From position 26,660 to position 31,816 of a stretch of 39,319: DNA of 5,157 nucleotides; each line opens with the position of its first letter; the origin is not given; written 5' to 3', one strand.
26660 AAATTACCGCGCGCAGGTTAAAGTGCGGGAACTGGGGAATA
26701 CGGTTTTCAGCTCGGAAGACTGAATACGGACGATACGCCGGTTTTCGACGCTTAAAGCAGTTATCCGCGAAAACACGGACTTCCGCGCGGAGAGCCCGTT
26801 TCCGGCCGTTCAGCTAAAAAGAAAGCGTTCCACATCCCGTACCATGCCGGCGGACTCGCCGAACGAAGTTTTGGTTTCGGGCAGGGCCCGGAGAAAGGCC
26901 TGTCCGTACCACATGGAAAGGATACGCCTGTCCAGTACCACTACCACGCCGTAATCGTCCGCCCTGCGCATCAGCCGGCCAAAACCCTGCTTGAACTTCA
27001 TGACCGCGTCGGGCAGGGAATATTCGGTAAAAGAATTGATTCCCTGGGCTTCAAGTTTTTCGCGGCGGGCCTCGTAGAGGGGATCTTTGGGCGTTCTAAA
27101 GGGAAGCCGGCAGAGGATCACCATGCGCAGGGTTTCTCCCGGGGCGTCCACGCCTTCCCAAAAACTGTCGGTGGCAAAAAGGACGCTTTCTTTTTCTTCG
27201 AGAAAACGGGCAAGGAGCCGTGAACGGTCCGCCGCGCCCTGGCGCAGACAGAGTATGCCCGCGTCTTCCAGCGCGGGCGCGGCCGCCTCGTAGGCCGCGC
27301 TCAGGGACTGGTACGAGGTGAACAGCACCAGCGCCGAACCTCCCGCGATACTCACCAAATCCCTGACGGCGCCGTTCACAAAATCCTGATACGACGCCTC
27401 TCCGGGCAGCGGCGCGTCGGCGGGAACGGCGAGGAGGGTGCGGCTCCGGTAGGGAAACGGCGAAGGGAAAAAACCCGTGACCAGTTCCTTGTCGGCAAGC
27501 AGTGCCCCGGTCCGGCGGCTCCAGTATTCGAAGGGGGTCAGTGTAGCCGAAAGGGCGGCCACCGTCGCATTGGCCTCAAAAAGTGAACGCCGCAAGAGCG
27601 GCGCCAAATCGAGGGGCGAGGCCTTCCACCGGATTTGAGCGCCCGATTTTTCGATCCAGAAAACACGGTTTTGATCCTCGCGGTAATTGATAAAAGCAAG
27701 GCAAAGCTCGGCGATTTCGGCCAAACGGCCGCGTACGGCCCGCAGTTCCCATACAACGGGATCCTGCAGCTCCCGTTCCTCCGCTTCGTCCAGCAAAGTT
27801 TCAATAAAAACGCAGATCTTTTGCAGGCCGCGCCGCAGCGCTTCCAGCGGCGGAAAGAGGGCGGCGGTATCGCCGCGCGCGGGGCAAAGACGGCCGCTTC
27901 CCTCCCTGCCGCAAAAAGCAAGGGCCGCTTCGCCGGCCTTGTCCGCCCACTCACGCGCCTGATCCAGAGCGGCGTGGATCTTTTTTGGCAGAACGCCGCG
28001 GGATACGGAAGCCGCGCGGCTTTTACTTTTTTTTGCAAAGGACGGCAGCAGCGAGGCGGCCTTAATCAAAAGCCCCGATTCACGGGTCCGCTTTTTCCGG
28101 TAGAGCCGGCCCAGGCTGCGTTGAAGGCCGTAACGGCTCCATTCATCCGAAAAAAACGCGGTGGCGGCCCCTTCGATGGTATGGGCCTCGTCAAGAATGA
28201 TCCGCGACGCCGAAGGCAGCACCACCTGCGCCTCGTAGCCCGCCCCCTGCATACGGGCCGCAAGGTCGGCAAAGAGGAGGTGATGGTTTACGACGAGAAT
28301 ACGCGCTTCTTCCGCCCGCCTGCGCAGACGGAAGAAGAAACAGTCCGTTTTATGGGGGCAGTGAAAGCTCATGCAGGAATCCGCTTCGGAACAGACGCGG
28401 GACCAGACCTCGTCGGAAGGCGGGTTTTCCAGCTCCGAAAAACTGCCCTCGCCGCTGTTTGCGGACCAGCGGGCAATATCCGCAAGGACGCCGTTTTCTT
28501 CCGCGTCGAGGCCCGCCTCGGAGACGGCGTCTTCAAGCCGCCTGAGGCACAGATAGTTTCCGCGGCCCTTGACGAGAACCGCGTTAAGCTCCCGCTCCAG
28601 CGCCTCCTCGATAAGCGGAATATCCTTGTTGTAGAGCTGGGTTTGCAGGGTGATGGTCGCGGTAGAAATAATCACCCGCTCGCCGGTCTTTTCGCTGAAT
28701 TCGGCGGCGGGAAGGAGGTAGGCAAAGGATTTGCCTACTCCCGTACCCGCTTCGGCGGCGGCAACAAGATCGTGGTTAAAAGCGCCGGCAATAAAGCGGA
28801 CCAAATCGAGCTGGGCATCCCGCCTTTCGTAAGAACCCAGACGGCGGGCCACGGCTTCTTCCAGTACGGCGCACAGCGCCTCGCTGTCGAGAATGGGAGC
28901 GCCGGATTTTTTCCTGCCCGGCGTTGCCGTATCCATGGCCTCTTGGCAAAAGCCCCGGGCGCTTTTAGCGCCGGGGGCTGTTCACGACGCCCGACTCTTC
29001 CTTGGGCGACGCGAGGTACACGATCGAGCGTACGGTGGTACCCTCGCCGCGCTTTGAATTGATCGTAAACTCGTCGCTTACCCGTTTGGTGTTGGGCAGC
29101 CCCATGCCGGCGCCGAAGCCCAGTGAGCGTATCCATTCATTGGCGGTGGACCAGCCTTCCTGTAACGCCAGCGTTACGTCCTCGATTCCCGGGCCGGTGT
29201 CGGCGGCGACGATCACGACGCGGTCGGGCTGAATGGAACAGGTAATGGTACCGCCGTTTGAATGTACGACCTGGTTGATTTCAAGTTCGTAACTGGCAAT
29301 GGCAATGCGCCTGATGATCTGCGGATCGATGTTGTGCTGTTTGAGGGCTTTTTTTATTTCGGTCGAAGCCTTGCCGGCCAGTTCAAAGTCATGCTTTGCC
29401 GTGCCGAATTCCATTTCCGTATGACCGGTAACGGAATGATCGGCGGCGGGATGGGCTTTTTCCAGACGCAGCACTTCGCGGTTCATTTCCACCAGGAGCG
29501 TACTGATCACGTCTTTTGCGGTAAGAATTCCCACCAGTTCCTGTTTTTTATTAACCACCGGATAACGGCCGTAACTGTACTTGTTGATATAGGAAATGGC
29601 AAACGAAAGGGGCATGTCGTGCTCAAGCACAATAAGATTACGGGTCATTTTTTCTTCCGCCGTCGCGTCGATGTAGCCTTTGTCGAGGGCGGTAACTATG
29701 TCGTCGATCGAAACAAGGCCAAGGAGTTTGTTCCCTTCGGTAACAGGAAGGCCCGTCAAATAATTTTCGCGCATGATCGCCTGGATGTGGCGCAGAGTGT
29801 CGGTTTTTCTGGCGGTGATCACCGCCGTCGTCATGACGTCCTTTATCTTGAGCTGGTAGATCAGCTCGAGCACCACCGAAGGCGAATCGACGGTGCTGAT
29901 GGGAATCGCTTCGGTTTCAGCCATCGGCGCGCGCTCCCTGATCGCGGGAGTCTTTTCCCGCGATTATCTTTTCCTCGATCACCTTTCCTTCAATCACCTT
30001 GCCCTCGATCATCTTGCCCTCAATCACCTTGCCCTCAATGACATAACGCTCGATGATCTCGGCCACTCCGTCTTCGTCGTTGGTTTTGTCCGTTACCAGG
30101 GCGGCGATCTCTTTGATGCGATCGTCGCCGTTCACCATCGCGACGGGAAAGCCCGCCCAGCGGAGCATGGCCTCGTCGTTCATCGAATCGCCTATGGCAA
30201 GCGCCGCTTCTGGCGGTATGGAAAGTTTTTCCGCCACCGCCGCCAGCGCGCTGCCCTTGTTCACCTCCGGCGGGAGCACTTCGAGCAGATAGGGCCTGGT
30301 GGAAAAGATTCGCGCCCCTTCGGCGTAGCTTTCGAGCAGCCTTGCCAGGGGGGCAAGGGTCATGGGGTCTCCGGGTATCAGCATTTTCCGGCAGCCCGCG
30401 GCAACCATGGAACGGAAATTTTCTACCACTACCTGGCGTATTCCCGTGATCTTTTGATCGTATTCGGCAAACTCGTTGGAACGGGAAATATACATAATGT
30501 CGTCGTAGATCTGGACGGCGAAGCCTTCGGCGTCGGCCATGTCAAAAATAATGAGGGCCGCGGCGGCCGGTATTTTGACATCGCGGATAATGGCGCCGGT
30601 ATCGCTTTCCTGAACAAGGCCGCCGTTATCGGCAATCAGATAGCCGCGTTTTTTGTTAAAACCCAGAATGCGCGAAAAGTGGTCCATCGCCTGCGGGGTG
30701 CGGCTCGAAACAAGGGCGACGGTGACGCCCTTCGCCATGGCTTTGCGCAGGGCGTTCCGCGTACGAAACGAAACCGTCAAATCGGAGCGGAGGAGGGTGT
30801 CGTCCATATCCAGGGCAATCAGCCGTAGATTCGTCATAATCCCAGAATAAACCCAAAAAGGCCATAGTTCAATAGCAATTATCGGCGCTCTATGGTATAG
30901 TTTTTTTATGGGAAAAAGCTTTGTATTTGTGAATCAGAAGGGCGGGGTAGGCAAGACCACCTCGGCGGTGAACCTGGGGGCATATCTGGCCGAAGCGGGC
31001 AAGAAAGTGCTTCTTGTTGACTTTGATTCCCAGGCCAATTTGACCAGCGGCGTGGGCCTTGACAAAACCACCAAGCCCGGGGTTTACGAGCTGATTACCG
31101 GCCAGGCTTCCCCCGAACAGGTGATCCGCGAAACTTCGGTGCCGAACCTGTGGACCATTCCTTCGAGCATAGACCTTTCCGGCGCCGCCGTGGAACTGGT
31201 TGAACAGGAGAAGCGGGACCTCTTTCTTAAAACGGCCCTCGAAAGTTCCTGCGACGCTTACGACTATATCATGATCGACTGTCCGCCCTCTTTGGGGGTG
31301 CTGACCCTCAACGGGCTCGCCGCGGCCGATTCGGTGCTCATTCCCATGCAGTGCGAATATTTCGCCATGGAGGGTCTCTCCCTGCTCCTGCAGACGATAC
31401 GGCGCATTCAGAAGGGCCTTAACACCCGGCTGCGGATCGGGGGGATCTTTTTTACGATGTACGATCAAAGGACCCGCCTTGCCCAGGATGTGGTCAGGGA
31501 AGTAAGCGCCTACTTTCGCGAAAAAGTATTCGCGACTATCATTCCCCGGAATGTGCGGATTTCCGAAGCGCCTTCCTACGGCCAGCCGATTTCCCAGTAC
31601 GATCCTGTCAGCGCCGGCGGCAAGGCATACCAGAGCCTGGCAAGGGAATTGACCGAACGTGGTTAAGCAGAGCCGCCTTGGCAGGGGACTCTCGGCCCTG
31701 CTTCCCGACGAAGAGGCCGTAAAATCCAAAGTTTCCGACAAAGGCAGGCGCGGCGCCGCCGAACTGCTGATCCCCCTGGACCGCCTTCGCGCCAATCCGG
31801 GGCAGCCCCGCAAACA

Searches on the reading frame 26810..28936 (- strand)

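Call 53: search_protein_families(library=pfam, proteins=[window:26810-28936:-], max_evalue=0.00001)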
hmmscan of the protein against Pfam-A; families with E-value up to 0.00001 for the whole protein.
window:26810-28936:- (708 aa): 2 families
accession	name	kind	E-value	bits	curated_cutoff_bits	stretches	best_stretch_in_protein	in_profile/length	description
PF13307.12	Helicase_C_2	-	1.4e-45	155.8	25.3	1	526-687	3-169/170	Helicase C-terminal domain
PF00270.35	DEAD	-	1.3e-07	31.9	26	0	56-111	16-71/167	DEAD/DEAH box helicase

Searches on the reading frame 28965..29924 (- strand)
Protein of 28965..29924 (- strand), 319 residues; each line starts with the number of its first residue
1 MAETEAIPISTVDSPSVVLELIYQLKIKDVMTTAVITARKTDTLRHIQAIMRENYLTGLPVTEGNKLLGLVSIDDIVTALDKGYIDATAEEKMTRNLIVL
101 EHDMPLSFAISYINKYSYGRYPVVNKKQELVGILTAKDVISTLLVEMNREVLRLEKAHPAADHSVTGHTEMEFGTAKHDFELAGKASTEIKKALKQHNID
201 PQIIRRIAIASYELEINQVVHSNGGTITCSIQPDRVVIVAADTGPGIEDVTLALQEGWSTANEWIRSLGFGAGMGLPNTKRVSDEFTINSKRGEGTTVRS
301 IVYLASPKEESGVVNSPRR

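Call 53: search_protein_families(library=pfam, proteins=[window:28965-29924:-], max_evalue=0.00001)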
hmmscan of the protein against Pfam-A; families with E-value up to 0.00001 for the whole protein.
window:28965-29924:- (319 aa): 3 families
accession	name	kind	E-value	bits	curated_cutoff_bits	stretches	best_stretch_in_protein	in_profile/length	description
PF00571.33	CBS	-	9.6e-26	90.3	24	2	27-81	1-56/57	CBS domain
PF02518.31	HATPase_c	-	7.4e-08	33.3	26.4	1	216-299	15-104/111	Histidine kinase-, DNA gyrase B-, and HSP90-like ATPase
PF13581.12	HATPase_c_2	-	2e-07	31.5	27.4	1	184-299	9-124/127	Histidine kinase-like ATPase domain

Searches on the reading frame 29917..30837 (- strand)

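Call 53: search_protein_families(library=pfam, proteins=[window:29917-30837:-], max_evalue=0.00001)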
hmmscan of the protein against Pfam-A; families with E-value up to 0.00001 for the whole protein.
window:29917-30837:- (306 aa): 3 families
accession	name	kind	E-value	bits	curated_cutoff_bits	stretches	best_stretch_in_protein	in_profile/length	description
PF08282.18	Hydrolase_3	-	3.4e-49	168.3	20.9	1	7-262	1-255/255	haloacid dehalogenase-like hydrolase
PF05116.19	S6PP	-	1.3e-11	45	20.3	1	162-239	134-211/247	Sucrose-6F-phosphate phosphohydrolase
PF00702.32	Hydrolase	-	2e-09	38.6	26.4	1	5-229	2-191/191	haloacid dehalogenase-like hydrolase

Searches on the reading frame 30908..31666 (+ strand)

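Call 53: search_protein_families(library=pfam, proteins=[window:30908-31666:+], max_evalue=0.00001)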
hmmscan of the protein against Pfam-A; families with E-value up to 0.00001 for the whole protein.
window:30908-31666:+ (252 aa): 7 families
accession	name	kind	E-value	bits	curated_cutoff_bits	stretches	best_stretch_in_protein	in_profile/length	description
PF13614.12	AAA_31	-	1.7e-62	210.9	27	1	4-177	3-177/177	AAA domain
PF01656.29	CbiA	-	2.1e-28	99.2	25.4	1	6-228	2-125/125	CobQ/CobB/MinD/ParA nucleotide binding domain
PF00142.24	Fer4_NifH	-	1.7e-12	47.9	25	1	8-73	5-69/271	4Fe-4S iron sulfur cluster binding proteins, NifH/frxC family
PF06564.18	CBP_BcsQ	-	2.2e-11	44.2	21.3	1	11-246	10-231/234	Cellulose biosynthesis protein BcsQ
PF09140.17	MipZ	-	5.7e-10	39.4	20.7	0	5-42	3-40/262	ATPase MipZ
PF10609.15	ParA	-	1.7e-08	34.6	27.1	1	8-131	9-125/246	NUBPL iron-transfer P-loop NTPase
PF02374.21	ArsA_ATPase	-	1.3e-07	31.6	24.3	1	5-46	3-44/305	Anion-transporting ATPase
